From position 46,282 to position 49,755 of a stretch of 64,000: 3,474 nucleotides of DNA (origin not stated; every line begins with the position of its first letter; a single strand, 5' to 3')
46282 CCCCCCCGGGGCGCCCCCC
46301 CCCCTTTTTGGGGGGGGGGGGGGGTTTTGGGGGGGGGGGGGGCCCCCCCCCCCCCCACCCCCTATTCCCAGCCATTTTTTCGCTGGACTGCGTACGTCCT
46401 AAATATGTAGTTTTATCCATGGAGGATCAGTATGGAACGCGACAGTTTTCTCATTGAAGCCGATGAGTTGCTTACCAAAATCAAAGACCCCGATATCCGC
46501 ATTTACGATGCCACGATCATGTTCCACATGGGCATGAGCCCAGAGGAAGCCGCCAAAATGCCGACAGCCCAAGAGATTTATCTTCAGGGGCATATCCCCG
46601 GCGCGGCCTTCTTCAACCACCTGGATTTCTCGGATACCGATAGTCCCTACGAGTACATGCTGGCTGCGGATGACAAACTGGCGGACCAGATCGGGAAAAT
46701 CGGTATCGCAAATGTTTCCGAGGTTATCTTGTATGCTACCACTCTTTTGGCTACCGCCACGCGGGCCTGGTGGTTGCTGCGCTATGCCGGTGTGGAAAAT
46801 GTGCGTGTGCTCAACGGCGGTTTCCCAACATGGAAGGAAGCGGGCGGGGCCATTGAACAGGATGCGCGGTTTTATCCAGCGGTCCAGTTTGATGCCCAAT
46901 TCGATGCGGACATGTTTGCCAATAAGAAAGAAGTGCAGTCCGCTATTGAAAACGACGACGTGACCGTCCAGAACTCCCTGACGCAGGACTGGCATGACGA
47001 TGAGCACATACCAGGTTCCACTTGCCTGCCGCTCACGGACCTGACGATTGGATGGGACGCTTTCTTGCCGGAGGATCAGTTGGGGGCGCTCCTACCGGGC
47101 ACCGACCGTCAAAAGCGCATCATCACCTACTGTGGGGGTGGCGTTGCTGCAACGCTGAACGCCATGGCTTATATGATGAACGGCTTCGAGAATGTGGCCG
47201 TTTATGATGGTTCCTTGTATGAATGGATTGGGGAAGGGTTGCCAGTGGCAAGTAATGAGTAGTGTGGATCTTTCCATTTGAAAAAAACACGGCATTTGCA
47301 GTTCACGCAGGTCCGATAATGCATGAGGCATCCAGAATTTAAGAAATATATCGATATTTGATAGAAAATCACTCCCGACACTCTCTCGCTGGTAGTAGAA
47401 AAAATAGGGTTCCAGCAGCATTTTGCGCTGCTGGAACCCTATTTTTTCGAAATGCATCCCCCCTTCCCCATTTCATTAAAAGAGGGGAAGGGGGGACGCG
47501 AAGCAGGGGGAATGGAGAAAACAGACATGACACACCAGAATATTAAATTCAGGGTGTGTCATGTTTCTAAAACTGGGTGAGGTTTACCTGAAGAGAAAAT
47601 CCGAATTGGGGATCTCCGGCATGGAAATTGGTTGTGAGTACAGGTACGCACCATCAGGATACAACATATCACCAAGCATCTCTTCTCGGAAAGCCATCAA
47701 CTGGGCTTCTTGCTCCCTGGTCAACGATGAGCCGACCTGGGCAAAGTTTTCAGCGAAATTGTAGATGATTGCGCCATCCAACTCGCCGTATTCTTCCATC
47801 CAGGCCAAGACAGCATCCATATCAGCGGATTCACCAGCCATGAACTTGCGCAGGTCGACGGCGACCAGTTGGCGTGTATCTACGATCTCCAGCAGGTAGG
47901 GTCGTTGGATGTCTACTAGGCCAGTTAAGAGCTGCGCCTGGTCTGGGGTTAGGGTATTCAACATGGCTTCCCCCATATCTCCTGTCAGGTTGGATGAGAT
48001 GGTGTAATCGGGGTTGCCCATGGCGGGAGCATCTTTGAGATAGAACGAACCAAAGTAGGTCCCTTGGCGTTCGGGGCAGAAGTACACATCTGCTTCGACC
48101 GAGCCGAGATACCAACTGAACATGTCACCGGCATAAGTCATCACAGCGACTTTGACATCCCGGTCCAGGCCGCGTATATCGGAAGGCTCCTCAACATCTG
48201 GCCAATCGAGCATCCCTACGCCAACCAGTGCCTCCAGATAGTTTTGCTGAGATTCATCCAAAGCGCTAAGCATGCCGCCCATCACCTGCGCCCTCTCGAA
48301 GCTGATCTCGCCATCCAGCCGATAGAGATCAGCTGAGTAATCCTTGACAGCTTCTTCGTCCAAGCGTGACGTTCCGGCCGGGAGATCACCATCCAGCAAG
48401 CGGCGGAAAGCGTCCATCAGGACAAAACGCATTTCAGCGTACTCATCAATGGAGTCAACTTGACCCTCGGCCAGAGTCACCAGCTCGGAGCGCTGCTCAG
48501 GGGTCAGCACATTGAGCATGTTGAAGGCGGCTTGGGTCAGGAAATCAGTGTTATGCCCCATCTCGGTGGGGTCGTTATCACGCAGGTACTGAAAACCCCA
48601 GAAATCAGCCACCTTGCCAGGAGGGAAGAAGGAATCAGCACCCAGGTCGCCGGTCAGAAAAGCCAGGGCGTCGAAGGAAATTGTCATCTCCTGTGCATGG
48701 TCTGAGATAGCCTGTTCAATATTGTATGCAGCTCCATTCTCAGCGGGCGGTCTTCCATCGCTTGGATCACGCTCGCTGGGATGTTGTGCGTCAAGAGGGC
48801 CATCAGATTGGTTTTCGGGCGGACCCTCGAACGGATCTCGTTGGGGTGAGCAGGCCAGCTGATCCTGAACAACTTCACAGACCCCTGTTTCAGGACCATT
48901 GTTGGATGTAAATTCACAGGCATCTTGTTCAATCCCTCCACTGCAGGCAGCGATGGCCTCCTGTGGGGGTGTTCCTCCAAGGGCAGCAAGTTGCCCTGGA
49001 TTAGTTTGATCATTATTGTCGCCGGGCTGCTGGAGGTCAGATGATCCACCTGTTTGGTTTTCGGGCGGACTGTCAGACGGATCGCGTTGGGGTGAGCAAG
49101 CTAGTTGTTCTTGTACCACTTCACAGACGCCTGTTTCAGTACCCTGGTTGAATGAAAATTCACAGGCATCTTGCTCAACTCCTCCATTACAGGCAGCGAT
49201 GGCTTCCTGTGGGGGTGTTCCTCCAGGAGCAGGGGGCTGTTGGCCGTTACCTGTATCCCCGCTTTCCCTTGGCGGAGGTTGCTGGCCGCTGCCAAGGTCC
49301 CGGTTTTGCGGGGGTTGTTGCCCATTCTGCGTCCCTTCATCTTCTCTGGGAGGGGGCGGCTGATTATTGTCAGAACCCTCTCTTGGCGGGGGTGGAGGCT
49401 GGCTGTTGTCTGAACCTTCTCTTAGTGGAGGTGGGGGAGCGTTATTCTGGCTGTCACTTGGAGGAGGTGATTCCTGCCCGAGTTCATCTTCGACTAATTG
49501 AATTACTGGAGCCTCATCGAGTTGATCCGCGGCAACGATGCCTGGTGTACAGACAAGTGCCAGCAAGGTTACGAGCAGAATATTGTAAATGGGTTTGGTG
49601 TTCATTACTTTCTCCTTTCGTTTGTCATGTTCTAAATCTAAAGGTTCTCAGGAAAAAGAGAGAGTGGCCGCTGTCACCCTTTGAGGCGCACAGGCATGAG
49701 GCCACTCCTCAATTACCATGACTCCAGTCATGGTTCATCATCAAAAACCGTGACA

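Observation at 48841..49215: Unassigned ~44-aa four-cysteine module present five times in four envelope proteins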

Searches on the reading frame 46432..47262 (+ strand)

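Call 37: search_protein_families(library=pfam, proteins=[window:46432-47262:+], max_evalue=0.001)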
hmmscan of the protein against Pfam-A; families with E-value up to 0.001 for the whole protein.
window:46432-47262:+ (276 aa): 1 family
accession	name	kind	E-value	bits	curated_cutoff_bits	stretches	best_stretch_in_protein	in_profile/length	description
PF00581.25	Rhodanese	-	1.3e-25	90.2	22.2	2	166-266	3-100/102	Rhodanese-like domain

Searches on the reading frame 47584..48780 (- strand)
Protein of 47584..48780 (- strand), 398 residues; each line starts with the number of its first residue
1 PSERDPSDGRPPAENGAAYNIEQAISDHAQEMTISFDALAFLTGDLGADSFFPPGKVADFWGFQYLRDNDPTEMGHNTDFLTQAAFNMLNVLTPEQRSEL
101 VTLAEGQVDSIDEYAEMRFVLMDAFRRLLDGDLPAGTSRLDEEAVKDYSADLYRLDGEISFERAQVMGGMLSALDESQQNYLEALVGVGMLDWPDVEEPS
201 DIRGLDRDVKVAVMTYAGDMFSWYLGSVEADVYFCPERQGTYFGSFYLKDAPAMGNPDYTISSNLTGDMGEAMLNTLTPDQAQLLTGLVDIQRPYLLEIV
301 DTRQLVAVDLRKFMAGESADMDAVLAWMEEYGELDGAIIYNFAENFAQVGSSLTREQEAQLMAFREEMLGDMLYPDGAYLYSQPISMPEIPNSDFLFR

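Call 39: search_solved_structures(query=window:47584-48780:-, max_evalue=1)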
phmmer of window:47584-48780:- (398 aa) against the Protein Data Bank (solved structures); distinct sequences matched with E-value up to 1: 6.
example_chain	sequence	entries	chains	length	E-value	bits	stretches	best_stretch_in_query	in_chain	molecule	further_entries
9blq_A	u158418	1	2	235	0.08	15.6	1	134-239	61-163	Putative hydroxylase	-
9w5z_A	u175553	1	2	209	0.6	12.7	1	97-151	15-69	Streptococcal hemoprotein receptor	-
1enf_A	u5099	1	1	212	0.79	12.3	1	98-165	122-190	ENTEROTOXIN H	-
1hxy_D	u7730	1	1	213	0.8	12.3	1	98-165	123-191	ENTEROTOXIN H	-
1ewc_A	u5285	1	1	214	0.8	12.3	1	98-165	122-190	ENTEROTOXIN H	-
1f77_A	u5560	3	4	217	0.82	12.3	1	98-165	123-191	ENTEROTOXIN H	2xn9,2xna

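Call 82: find_homologous_proteins(query=window:47584-48780:-, max_evalue=0.00001)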
Query window:47584-48780:- (398 aa): 3991 proteins with E <= 0.00001 among 8000 candidates; the best 120 are listed.
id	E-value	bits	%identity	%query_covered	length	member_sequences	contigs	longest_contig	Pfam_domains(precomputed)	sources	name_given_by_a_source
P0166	1.0e-262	889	100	100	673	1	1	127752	-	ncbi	-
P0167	5.1e-249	844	94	100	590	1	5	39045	-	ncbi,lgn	-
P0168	6.6e-215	732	82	98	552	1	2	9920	-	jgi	-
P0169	1.5e-204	698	76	100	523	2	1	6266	-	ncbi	-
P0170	1.9e-204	698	78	98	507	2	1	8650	-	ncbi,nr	ncbi:MAG: hypothetical protein GY943_13265, partial [Chloroflexi bacterium]|nr:hypothetical protein 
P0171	6.5e-203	692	80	95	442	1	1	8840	-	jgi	-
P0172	1.2e-201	688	78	98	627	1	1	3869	-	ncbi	-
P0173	1.9e-199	681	77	100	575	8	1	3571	-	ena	-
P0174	9.7e-198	675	76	97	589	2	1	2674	-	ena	-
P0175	1.1e-197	675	76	100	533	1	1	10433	-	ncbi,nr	ncbi:MAG: hypothetical protein GY832_04615 [Chloroflexi bacterium]|nr:hypothetical protein [Chlorofl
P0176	2.1e-197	674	77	98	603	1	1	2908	-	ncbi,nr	ncbi:MAG: hypothetical protein GY832_33595, partial [Chloroflexi bacterium]|nr:hypothetical protein 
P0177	2.1e-196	671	78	95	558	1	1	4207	-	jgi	jgi:hypothetical protein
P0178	8.6e-196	669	77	95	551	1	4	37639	-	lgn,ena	-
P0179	7.3e-194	663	77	95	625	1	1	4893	-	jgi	-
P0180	2.4e-193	661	74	100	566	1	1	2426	-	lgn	-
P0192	1.4e-187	642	74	95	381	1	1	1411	PF07813.18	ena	-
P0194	9.4e-187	639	73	98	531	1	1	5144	PF07813.18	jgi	jgi:hypothetical protein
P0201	1.8e-184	632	71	99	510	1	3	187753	PF07813.18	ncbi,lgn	-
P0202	3.8e-184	631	74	98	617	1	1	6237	PF07813.18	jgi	jgi:hypothetical protein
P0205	7.3e-184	630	73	95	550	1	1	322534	PF07813.18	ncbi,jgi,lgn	-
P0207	2.8e-182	625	75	95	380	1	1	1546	PF07813.18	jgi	jgi:Spy/CpxP family protein refolding chaperone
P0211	2.1e-181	622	69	98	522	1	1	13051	PF07813.18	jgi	jgi:hypothetical protein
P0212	2.1e-181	622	72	97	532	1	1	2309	PF07813.18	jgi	jgi:Spy/CpxP family protein refolding chaperone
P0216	2.0e-180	618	68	99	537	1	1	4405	PF07813.18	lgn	-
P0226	3.4e-179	614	72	98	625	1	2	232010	PF07813.18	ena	-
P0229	1.2e-178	613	69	98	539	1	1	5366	PF07813.18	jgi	jgi:hypothetical protein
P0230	1.9e-178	612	72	95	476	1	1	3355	PF07813.18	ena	-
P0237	7.7e-178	610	71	96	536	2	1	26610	PF07813.18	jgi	jgi:hypothetical protein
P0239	1.5e-177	609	70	100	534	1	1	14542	PF07813.18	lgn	-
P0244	4.7e-177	607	68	99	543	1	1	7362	PF07813.18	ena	-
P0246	5.6e-177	607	70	97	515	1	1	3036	PF07813.18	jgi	jgi:hypothetical protein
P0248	6.9e-177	607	70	99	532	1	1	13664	PF07813.18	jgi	jgi:hypothetical protein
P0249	9.0e-177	606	67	99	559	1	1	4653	PF07813.18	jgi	jgi:hypothetical protein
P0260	1.0e-175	603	71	95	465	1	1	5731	PF07813.18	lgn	-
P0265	2.9e-175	601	68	99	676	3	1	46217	PF01161.26,PF07813.18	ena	-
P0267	3.5e-175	601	68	99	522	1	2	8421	PF07813.18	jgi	-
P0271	6.0e-175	600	67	99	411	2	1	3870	PF07813.18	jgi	jgi:Spy/CpxP family protein refolding chaperone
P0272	6.4e-175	600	69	97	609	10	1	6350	PF01161.26,PF07813.18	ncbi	-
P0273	6.9e-175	600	70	97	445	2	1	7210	PF07813.18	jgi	jgi:Spy/CpxP family protein refolding chaperone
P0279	9.1e-175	600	66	99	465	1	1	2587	PF07813.18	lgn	-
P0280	1.0e-174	600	70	95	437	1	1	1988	PF07813.18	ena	-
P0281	1.1e-174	599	68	98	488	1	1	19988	PF07813.18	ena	-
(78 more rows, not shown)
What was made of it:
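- On LTXXQ / Spy-CpxP family (host 4): Many 66-75% identical homologues carry a precomputed PF07813 hit and a JGI 'Spy/CpxP' label (call 82).
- The 673-aa host belongs to a family that JGI labels Spy/CpxP-like (call 82).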

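Call 85: find_encoding_contigs(protein=P0166, flank=2000, max_places=2)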
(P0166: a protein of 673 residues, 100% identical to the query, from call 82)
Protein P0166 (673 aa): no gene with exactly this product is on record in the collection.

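Call 100: predict_structure(alignment_id=A5)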
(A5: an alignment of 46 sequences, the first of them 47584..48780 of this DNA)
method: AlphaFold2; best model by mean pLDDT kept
length: 398 residues; sequences in the alignment: 46
mean_pLDDT: 83.1   pTM: 0.85
mean pLDDT of the five models: 83.1, 81.5, 81.3, 77.2, 75.8
residues with pLDDT >= 90: 212; 70-90: 107; 50-70: 50; < 50: 29
segments of 3 or more residues with pLDDT < 50: 1-17, 53-55, 73-75
pLDDT, mean of each block of 10 residues (from residue 1): 30 43 74 92 80 50 56 55 89 97 93 88 94 96 98 94 96 97 85 89 88 87 85 63 76 67 82 97 96 91 93 96 98 94 97 97 87 68 74 95
secondary structure, 60 per line:
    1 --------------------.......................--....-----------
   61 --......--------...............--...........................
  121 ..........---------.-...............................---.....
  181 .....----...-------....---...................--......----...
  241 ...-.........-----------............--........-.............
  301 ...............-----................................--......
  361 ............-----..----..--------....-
elements in order: H21-43 H46-49 H63-68 H77-91 H94-130 H142-172 H176-185 H200-203 H207-225 H228-233 H238-243 H245-253 H265-276 H279-286 H288-315 H321-352 H355-372

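Call 103: fold_search(model_id=the predicted structure, library=pdb)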
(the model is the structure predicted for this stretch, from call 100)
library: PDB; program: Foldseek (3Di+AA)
matches with E <= 10: 645; with E <= 0.001: 0
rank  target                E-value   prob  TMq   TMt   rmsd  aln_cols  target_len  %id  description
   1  8r96_B                4.6e-02  0.30  0.14  0.18  17.7       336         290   11  Crystal structure of the cryorhodopsin CryoR2 at pH 4.6, type A crystals (released 2024-12-11)
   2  8r96_C                4.8e-02  0.30  0.14  0.18  17.6       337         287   11  Crystal structure of the cryorhodopsin CryoR2 at pH 4.6, type A crystals (released 2024-12-11)
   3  8r96_D                6.5e-02  0.25  0.15  0.18  17.6       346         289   11  Crystal structure of the cryorhodopsin CryoR2 at pH 4.6, type A crystals (released 2024-12-11)
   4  8r96_E                6.8e-02  0.25  0.14  0.18  18.0       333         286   11  Crystal structure of the cryorhodopsin CryoR2 at pH 4.6, type A crystals (released 2024-12-11)
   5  8r96_A                6.8e-02  0.25  0.14  0.18  17.7       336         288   11  Crystal structure of the cryorhodopsin CryoR2 at pH 4.6, type A crystals (released 2024-12-11)
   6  8r97_B                7.4e-02  0.25  0.14  0.18  17.8       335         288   11  Crystal structure of the cryorhodopsin CryoR2 at pH 4.6, type B crystals, non-illuminated state (released 2024-12-11)
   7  8r98_A                8.5e-02  0.21  0.14  0.18  17.4       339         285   12  Crystal structure of the cryorhodopsin CryoR2 at pH 4.6, type B crystals, illuminated state (released 2024-12-11)
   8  5oxf_C                1.0e-01  0.23  0.16  0.12  30.5       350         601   12  An oligomerised bacterial dynamin pair provides a mechanism for the long range sensing and tethering of membranes (released 2018-09-05)
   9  8r97_F                1.1e-01  0.21  0.14  0.18  17.9       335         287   11  Crystal structure of the cryorhodopsin CryoR2 at pH 4.6, type B crystals, non-illuminated state (released 2024-12-11)
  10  8r0n_A                1.3e-01  0.16  0.14  0.18  18.3       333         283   13  Cryo-EM structure of the microbial rhodopsin CryoR1 at pH 10.5 in detergent in the ground state (released 2025-05-14)
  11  8r5s_A                1.4e-01  0.28  0.15  0.22  20.7       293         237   14  t113 - De-novo designed soluble homotetramer (released 2024-11-27)
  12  8r0p_A                1.5e-01  0.15  0.14  0.18  18.0       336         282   10  Cryo-EM structure of the microbial rhodopsin CryoR2 at pH 8.0 in detergent (released 2025-05-14)
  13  5owv_C                1.7e-01  0.13  0.12  0.09  29.9       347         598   10  An oligomerised bacterial dynamin pair provides a mechanism for the long-range sensing and tethering of membranes (released 2018-09-05)
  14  8gl3                  1.9e-01  0.18  0.12  0.21  19.7       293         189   14  De novo design of monomeric helical bundles for pH-controlled membrane lysis (released 2023-09-06)
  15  8wns_B                1.9e-01  0.10  0.14  0.13  25.0       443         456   11  Cryo EM map of SLC7A10 in the apo state (released 2024-05-15)
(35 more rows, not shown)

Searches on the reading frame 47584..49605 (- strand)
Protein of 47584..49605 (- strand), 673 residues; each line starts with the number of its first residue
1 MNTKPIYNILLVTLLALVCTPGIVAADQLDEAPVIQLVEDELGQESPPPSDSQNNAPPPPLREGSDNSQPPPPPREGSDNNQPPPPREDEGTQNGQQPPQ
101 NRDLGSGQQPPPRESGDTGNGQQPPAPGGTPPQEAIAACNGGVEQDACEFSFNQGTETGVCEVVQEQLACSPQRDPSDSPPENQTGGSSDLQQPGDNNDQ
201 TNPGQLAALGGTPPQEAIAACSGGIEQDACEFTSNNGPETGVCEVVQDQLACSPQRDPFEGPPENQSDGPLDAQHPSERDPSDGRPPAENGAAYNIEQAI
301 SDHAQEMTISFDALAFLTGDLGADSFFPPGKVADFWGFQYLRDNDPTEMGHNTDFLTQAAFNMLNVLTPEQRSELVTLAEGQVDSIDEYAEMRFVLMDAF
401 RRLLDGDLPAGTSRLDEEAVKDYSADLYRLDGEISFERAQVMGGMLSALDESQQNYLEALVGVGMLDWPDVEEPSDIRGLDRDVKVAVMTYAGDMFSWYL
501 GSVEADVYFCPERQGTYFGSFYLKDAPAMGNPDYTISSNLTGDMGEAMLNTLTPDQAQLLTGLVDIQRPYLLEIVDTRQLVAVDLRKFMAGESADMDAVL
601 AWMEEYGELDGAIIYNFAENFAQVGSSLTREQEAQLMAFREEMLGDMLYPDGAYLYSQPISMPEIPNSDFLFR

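Call 12: search_protein_families(library=pfam, proteins=[window:47584-49605:-], max_evalue=1)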
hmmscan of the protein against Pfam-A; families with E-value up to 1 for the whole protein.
window:47584-49605:- (673 aa): 1 family
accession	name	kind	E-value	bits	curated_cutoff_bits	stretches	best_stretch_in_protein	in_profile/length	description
PF07813.17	LTXXQ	-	0.015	16.4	24.3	0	353-378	74-99/100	LTXXQ motif family protein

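Call 13: search_protein_families(library=ncbifam, proteins=[window:47584-49605:-], max_evalue=1)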
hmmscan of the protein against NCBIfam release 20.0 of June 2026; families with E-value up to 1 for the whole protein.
window:47584-49605:- (673 aa): 2 families
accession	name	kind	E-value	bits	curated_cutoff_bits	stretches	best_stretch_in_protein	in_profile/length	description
NF009391.0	PRK12750.1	equivalog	0.032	14.2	148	1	360-388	130-158/170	CpxP family protein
NF053819.1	EF0750_LPXTG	subfamily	0.19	12.3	47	1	1-68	1-60/105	EF2685/EF0750 family sortase-dependent surface protein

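Call 22: find_encoding_contigs(protein=window:47584-49605:-, flank=3000, max_places=5)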
Protein window:47584-49605:- (673 aa): no gene with exactly this product is on record in the collection.
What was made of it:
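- Tried and rejected: Exact-sequence look-up of the 673-aa protein (calls 22, 85): not on record, so the source assembly could not be named.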

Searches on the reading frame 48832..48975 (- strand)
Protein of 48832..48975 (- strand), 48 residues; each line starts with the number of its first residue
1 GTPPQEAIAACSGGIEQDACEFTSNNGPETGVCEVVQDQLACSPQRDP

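Call 14: search_protein_families(library=pfam, proteins=[window:48832-48975:-], max_evalue=10)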
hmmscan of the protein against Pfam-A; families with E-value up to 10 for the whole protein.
seq(48 aa): 0 families

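Call 15: search_protein_families(library=ncbifam, proteins=[window:48832-48975:-], max_evalue=10)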
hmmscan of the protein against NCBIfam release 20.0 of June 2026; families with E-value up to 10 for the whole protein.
seq(48 aa): 0 families
